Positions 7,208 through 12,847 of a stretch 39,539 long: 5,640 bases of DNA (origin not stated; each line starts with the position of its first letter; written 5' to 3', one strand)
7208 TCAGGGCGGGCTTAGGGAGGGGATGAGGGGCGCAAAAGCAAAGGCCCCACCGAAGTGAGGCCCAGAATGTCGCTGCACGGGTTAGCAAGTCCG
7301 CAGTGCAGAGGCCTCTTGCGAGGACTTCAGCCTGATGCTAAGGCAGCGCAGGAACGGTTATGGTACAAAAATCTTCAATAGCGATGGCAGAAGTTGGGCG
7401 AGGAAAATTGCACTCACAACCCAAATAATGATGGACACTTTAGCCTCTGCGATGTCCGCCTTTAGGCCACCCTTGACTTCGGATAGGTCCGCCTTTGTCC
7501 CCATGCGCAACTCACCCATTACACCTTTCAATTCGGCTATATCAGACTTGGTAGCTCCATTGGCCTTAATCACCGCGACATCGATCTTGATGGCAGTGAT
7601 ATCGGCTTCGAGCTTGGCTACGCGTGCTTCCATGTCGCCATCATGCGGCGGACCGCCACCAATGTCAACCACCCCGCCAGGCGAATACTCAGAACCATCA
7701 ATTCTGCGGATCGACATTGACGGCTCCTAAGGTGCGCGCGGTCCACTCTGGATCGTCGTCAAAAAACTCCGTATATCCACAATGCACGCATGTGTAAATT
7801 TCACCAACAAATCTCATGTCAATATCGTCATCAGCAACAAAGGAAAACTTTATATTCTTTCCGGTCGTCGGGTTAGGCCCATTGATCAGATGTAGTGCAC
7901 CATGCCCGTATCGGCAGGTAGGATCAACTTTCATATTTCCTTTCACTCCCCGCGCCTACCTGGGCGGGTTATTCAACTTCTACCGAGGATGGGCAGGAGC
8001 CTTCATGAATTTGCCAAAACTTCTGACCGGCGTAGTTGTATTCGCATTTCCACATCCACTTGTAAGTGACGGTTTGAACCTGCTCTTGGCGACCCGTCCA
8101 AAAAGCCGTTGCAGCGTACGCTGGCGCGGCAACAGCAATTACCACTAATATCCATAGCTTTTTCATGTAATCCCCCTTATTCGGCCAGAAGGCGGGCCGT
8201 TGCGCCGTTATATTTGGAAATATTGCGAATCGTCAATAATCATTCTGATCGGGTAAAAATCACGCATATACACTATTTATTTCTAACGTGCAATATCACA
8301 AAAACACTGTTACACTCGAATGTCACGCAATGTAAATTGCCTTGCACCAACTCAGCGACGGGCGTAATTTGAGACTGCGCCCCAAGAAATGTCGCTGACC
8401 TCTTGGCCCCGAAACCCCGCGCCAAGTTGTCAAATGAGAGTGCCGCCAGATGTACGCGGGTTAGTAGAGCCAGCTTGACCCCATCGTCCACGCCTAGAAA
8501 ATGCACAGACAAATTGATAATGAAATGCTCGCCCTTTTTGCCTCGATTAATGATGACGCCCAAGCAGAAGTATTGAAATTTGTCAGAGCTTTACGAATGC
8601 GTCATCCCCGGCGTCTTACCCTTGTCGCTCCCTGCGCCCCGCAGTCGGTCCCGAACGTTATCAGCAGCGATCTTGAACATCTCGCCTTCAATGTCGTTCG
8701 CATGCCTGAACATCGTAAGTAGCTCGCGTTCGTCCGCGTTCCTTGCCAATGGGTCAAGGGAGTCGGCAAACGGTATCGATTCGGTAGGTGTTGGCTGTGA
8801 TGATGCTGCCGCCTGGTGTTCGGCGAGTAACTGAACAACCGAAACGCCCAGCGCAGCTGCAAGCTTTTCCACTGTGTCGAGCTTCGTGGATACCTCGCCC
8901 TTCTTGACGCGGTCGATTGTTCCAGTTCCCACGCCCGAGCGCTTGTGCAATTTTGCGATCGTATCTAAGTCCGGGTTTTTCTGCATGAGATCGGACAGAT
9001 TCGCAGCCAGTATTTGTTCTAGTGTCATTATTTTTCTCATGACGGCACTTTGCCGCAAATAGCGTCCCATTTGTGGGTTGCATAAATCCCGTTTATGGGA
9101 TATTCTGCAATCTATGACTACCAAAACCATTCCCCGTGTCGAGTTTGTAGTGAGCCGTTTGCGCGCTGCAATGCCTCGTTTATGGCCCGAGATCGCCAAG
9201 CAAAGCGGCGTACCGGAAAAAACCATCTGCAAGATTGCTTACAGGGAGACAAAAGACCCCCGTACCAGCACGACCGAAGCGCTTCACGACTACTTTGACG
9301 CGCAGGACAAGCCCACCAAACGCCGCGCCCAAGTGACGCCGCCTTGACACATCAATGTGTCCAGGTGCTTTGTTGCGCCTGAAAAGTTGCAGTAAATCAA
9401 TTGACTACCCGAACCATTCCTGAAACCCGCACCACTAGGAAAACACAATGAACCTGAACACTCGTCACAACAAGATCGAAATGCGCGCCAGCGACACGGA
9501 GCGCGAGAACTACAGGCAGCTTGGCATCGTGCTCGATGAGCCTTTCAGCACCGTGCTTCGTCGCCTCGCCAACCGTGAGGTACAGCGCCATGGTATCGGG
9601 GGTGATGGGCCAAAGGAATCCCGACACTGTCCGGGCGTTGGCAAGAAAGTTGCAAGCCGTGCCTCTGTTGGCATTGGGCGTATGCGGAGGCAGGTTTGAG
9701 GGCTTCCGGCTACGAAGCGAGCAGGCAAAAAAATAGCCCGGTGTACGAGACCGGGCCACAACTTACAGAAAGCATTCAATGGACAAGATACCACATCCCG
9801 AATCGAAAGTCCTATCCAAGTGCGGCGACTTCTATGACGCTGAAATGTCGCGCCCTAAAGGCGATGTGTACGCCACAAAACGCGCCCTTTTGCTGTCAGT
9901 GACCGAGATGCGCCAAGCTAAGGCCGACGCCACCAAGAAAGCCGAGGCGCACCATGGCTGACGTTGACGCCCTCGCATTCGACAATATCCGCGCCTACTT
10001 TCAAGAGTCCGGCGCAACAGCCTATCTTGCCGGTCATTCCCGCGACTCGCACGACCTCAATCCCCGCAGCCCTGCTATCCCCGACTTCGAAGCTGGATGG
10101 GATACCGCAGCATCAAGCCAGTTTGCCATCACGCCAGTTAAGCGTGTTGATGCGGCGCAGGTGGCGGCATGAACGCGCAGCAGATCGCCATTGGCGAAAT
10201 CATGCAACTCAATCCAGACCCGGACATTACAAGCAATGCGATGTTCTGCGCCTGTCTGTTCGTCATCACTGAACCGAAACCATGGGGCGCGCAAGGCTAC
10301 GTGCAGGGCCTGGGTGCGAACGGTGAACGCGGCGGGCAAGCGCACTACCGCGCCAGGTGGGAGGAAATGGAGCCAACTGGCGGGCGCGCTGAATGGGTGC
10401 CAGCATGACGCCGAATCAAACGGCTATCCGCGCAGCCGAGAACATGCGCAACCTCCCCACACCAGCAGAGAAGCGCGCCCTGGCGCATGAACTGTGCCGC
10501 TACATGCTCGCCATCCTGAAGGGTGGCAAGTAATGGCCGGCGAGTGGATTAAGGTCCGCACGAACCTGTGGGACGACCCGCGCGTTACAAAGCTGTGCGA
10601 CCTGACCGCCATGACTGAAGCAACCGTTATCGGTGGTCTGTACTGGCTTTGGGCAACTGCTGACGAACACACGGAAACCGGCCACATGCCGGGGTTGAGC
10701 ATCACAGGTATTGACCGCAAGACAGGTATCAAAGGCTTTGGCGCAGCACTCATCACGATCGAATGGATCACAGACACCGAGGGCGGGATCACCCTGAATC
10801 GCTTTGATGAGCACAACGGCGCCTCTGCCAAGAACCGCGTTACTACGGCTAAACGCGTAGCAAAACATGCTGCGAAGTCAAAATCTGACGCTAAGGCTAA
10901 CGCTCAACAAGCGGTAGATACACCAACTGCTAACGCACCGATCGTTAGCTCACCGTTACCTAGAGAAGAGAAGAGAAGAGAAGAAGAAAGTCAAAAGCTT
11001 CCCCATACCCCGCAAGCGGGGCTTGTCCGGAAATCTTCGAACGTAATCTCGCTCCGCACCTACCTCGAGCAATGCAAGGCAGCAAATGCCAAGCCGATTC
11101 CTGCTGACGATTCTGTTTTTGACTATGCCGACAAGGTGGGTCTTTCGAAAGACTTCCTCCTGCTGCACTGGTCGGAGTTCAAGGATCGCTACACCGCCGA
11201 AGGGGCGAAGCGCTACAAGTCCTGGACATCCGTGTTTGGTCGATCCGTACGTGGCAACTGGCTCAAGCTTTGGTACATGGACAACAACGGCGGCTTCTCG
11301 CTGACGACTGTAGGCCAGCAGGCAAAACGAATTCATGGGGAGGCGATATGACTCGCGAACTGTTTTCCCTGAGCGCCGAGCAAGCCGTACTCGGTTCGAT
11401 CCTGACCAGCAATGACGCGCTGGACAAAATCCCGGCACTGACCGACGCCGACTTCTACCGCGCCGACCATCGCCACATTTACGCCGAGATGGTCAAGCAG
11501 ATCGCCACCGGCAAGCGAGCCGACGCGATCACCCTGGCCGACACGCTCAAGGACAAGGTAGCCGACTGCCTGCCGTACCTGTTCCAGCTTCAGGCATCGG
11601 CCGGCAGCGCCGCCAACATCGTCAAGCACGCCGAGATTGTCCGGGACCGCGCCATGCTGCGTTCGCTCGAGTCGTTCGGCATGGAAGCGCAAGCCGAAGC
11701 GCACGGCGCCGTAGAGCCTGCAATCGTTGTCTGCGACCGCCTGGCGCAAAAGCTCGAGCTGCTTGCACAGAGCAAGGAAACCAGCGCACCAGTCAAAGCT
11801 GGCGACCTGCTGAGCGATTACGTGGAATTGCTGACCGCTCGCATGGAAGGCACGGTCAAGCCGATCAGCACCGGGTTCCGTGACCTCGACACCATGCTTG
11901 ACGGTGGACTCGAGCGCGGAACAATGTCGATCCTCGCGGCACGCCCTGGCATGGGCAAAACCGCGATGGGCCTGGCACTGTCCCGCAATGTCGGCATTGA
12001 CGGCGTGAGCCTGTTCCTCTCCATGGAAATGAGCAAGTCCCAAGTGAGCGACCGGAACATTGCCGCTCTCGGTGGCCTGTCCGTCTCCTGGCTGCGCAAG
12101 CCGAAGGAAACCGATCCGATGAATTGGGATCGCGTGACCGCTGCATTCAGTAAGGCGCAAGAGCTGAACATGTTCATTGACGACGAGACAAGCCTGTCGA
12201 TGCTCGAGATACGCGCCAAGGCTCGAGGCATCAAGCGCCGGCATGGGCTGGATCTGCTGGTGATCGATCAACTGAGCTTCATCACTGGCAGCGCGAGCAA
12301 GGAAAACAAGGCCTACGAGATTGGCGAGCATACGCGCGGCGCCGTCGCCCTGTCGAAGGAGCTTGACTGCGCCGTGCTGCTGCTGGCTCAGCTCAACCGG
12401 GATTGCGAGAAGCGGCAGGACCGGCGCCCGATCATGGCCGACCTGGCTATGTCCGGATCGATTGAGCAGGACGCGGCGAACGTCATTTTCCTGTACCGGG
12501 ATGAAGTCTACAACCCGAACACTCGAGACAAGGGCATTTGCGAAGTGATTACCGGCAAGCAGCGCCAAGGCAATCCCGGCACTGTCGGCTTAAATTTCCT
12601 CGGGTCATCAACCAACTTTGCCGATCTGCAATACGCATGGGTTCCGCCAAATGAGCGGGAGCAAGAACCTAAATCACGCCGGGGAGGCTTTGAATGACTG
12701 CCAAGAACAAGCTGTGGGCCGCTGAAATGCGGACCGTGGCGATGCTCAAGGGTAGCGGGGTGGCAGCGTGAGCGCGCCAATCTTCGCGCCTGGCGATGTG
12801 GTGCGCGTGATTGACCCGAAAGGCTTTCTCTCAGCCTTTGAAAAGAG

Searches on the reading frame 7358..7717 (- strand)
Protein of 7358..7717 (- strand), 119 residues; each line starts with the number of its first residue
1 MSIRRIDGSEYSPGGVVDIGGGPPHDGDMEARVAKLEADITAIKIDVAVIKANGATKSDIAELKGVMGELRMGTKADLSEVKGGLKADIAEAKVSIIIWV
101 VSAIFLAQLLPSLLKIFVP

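Call 33: search_protein_families(library=pfam, proteins=[window:7358-7717:-], max_evalue=0.01)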
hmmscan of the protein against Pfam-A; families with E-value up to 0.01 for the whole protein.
window:7358-7717:- (119 aa): 0 families

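Call 50: search_protein_families(library=phrogs, proteins=[window:7358-7717:-], max_evalue=0.001)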
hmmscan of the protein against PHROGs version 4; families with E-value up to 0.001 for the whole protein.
window:7358-7717:- (119 aa): 5 families
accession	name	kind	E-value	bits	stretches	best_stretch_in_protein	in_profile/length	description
phrog_3556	-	unknown function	9.1e-14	52.2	1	18-113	161-264/276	-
phrog_6136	-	unknown function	9.8e-09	36.2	1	20-51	30-61/120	-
phrog_6324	-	unknown function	4.5e-06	27.9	1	20-59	22-61/94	-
phrog_9415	-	unknown function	2.3e-05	25.3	1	46-93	47-88/168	-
phrog_19577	-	head and packaging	0.00041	20.6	1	30-95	106-164/378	minor head protein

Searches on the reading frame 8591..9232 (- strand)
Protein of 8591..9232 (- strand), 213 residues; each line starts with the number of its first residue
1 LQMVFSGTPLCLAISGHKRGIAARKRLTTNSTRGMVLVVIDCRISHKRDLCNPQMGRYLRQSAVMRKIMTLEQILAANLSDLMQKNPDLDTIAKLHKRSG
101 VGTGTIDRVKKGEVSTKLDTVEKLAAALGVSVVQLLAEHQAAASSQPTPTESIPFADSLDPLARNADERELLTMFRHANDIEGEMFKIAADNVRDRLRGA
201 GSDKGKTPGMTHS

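Call 33: search_protein_families(library=pfam, proteins=[window:8591-9232:-], max_evalue=0.01)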
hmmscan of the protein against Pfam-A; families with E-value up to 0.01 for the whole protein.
window:8591-9232:- (213 aa): 3 families
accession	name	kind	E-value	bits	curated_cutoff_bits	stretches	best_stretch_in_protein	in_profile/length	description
PF13443.12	HTH_26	-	1.1e-05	26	22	1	89-136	11-58/63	Cro/C1-type HTH DNA-binding domain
PF01381.28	HTH_3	-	3.6e-05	24.2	23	1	92-133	12-53/55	Helix-turn-helix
PF13560.12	HTH_31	-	0.0073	17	27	0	91-134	16-60/64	Helix-turn-helix domain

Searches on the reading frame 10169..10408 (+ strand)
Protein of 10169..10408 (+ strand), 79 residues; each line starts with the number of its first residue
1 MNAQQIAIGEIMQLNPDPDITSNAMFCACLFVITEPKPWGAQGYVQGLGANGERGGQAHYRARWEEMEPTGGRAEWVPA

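Call 51: search_protein_families(library=phrogs, proteins=[window:10169-10408:+], max_evalue=0.001)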
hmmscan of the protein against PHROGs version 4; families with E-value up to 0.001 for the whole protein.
window:10169-10408:+ (79 aa): 1 family
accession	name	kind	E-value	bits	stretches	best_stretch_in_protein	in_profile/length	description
phrog_19062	-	unknown function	3.7e-17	63.1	1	6-75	5-68/74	-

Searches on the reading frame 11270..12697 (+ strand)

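Call 33: search_protein_families(library=pfam, proteins=[window:11270-12697:+], max_evalue=0.01)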
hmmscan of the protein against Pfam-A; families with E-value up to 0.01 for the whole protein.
window:11270-12697:+ (475 aa): 4 families
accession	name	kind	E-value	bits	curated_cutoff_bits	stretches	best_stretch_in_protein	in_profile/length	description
PF03796.21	DnaB_C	-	5.7e-72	242.6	27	1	199-452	2-255/255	DnaB-like helicase C terminal domain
PF00772.26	DnaB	-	1.3e-21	77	23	1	32-126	4-103/103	DnaB-like helicase N terminal domain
PF13481.12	AAA_25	-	1.3e-14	54.8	27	1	204-376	20-191/195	AAA domain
PF06745.19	ATPase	-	2.2e-05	24.4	26.6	1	199-385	1-172/231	KaiC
